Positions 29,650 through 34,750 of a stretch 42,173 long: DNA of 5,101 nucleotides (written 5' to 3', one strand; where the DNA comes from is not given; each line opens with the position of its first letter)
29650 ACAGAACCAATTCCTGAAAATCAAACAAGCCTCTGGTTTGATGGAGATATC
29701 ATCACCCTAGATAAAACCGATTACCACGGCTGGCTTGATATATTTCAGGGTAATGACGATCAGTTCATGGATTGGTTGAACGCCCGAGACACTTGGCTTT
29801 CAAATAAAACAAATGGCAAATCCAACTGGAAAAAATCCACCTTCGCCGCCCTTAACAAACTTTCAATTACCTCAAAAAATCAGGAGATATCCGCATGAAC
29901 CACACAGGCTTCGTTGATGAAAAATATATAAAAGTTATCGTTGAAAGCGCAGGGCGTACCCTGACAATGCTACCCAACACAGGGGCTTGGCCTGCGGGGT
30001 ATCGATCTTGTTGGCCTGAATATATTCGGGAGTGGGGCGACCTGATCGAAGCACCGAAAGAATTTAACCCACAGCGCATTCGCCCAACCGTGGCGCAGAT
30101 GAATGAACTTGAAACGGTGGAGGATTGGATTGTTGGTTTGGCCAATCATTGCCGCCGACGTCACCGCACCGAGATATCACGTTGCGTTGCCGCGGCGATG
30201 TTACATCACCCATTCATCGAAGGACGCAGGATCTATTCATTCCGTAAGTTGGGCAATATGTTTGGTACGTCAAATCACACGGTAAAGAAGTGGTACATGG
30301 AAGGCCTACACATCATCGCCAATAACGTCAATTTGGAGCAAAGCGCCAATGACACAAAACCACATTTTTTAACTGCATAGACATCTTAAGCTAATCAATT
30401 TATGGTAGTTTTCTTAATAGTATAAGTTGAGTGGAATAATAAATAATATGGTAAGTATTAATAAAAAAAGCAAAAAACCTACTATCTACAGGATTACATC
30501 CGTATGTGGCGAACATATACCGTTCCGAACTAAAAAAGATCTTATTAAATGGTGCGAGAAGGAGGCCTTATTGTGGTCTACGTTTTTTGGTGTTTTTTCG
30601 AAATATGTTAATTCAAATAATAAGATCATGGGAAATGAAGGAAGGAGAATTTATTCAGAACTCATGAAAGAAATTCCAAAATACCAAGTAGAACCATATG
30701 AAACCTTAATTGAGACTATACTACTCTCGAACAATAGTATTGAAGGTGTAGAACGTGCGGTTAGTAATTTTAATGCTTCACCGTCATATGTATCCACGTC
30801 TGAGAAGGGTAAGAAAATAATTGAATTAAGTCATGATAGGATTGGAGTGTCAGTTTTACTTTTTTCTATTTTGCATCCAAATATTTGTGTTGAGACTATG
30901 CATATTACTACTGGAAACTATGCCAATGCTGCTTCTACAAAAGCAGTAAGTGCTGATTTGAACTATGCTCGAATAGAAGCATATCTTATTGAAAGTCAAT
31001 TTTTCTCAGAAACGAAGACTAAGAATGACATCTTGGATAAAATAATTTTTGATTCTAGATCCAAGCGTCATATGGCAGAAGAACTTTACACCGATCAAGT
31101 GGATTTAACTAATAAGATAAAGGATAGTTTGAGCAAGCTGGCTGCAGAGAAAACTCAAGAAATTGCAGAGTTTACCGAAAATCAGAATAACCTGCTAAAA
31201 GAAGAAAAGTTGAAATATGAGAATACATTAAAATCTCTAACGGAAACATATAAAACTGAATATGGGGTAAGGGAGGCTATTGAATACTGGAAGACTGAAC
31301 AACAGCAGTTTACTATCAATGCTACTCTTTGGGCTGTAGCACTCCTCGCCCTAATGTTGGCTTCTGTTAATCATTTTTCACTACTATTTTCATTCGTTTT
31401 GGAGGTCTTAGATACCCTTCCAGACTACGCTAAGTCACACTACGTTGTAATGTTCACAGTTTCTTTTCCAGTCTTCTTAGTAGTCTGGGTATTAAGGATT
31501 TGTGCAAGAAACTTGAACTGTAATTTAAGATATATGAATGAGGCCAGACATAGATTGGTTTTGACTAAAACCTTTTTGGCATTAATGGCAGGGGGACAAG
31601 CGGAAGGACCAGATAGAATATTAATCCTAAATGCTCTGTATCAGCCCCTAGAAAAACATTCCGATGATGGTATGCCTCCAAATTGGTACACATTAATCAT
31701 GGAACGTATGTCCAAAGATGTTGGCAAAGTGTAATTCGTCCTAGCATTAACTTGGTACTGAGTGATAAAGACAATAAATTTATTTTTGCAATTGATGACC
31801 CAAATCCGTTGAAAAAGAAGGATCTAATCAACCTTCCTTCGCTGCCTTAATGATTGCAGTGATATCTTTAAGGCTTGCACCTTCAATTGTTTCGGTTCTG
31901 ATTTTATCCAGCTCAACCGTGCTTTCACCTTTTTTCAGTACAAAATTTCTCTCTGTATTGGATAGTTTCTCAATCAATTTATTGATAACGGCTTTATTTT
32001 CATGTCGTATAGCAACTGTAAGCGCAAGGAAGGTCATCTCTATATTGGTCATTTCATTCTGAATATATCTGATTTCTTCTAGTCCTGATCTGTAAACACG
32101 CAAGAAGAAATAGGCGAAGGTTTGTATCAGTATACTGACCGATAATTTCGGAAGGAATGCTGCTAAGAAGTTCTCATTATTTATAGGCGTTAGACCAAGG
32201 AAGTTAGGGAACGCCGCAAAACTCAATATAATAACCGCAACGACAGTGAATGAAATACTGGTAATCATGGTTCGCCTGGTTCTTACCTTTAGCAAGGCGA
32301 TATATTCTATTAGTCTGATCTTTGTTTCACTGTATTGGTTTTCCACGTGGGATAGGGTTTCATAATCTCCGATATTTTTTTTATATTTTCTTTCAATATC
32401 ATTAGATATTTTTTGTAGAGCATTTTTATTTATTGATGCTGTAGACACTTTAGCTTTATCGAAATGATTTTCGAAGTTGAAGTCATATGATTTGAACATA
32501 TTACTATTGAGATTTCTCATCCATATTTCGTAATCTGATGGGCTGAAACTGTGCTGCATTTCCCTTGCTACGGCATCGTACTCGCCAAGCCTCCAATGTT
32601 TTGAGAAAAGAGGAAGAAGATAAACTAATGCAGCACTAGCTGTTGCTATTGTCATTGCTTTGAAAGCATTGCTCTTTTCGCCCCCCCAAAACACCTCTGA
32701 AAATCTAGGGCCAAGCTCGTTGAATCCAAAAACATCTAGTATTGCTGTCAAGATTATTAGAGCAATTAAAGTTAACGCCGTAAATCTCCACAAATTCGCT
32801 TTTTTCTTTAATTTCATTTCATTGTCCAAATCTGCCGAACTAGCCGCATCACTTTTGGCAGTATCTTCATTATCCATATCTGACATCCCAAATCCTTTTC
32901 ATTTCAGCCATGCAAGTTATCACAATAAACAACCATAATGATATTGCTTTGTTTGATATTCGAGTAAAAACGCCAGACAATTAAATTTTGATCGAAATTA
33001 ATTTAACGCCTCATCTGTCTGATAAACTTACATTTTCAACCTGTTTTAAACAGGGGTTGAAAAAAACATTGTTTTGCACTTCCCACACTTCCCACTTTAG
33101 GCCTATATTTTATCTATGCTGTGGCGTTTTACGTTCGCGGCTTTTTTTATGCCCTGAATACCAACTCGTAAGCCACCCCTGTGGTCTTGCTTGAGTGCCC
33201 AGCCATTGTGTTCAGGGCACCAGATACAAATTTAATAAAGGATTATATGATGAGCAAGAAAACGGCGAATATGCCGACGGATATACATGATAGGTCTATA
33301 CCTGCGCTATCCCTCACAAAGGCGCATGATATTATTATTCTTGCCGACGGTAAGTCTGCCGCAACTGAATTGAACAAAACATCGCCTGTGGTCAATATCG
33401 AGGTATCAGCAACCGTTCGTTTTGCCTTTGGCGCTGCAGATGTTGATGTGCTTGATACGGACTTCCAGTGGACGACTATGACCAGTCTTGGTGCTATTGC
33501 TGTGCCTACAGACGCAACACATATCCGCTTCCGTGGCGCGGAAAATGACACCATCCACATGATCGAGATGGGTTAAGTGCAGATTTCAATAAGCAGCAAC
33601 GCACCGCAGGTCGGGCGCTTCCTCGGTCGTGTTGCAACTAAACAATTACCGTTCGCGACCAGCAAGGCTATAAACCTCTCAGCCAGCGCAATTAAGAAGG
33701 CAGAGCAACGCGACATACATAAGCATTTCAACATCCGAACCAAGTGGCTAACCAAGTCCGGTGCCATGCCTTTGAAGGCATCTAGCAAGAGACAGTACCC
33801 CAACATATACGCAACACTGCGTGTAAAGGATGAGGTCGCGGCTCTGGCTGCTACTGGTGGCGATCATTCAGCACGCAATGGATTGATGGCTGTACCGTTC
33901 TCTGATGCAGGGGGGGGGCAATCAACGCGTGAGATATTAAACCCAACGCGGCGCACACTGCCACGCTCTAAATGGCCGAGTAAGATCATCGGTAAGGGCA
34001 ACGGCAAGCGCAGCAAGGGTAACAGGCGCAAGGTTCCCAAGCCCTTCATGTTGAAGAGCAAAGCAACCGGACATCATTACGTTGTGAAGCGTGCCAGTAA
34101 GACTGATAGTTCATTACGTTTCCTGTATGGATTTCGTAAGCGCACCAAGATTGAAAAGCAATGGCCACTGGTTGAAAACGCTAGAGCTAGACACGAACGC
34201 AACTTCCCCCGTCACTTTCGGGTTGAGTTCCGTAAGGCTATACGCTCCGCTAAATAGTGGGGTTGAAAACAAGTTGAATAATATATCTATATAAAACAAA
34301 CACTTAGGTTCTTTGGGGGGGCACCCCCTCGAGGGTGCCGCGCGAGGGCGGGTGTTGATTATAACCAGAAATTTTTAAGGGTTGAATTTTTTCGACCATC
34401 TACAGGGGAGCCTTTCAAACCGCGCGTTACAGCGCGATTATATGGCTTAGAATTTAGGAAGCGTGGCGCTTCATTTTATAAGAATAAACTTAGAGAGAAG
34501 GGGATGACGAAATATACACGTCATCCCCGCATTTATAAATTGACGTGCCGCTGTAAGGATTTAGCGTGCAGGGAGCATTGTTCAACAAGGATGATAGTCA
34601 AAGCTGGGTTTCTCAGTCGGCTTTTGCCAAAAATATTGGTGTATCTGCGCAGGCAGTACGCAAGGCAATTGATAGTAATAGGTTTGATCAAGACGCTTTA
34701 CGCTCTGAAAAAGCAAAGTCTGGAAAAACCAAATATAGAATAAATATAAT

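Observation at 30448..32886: Convergent pair of AT-rich membrane-protein genes sharing a 2TM + '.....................' C-terminal module, wedged between the early and late operons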

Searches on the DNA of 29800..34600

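Call 91: search_rna_families(source=window, start=29800, end=34600, threshold=evalue, max_evalue=0.1)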
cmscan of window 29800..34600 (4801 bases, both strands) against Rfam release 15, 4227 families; matches with E-value up to 0.1: 0.
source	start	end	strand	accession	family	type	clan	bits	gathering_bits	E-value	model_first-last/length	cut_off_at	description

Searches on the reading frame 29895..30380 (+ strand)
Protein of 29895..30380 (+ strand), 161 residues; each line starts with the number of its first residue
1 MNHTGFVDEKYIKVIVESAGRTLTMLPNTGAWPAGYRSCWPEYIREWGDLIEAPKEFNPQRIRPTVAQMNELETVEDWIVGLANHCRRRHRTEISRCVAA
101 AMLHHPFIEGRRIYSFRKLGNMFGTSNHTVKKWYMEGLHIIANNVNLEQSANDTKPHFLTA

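Call 19: search_protein_families(library=phrogs, proteins=[window:29895-30380:+], max_evalue=0.001)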
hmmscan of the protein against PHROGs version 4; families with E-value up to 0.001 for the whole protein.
window:29895-30380:+ (161 aa): 1 family
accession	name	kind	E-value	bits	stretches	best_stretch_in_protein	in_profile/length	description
phrog_6836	-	unknown function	5.4e-14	53.2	1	17-153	22-140/144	-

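Call 60: search_protein_families(library=pfam, proteins=[window:29895-30380:+], max_evalue=0.001)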
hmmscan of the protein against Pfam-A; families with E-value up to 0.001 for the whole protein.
window:29895-30380:+ (161 aa): 1 family
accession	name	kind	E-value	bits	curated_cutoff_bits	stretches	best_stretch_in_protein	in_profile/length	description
PF19889.5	DUF6362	-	1.9e-06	28.6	31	1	26-87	3-61/98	Domain of unknown function (DUF6362)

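Call 96: find_related_loci(query=window:29895-30380:+, collection=viral_contigs, flank=7000)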
Query window:29895-30380:+ (161 aa) in viral_contigs; peptide patterns used: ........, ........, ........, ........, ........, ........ (x = any residue, [..] = any of these).
6 stretches matched a pattern, but none encodes a relative of the query by tblastn (E <= 1e-3).

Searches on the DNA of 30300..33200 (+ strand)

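Call 9: search_dna_similar(query=window:30300-33200:+, collection=phages, mode=near)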
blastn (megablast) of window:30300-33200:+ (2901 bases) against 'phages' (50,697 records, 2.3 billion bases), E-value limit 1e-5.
No match.
